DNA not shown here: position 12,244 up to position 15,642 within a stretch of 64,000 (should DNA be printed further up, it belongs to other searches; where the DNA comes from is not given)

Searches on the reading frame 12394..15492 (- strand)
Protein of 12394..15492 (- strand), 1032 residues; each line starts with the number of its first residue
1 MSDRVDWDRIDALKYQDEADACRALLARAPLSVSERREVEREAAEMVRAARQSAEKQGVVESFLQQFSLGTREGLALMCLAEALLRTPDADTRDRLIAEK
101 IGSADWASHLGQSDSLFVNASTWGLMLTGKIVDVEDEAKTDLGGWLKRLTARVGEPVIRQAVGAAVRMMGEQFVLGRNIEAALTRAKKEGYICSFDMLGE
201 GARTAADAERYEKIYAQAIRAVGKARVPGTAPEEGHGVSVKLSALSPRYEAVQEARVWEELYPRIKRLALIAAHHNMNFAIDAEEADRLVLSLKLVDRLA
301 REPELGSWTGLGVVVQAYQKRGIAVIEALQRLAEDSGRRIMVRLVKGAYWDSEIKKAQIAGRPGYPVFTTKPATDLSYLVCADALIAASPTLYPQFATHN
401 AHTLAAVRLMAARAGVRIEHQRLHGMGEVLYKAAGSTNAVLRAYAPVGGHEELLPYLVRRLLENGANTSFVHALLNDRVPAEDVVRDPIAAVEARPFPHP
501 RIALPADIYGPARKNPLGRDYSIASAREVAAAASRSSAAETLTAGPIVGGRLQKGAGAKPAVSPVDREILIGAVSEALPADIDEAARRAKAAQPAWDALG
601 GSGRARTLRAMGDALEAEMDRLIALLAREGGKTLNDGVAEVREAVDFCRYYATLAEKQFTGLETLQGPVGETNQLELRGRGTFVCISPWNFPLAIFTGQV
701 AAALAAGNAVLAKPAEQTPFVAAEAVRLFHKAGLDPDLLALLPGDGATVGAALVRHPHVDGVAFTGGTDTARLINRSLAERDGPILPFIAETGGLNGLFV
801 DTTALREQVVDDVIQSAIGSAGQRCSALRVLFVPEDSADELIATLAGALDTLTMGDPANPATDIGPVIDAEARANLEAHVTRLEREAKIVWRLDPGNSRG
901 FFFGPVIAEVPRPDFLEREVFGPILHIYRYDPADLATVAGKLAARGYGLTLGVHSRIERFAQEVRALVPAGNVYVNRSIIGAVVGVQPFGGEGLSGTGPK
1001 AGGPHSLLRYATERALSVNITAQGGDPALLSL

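Call 65: search_protein_families(library=pfam, proteins=[window:12394-15492:-], max_evalue=0.00001)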
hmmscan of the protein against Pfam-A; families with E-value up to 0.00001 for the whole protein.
window:12394-15492:- (1032 aa): 3 families
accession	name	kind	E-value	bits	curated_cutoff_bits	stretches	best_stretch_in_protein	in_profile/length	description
PF00171.27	Aldedh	-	6.2e-107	358.4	23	1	560-1012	10-457/461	Aldehyde dehydrogenase family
PF01619.24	Pro_dh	-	2.3e-92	309.9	27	1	182-472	4-277/278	Proline dehydrogenase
PF14850.11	Pro_dh-DNA_bdg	-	3.4e-44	150.3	27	1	60-173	2-112/112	DNA-binding domain of Proline dehydrogenase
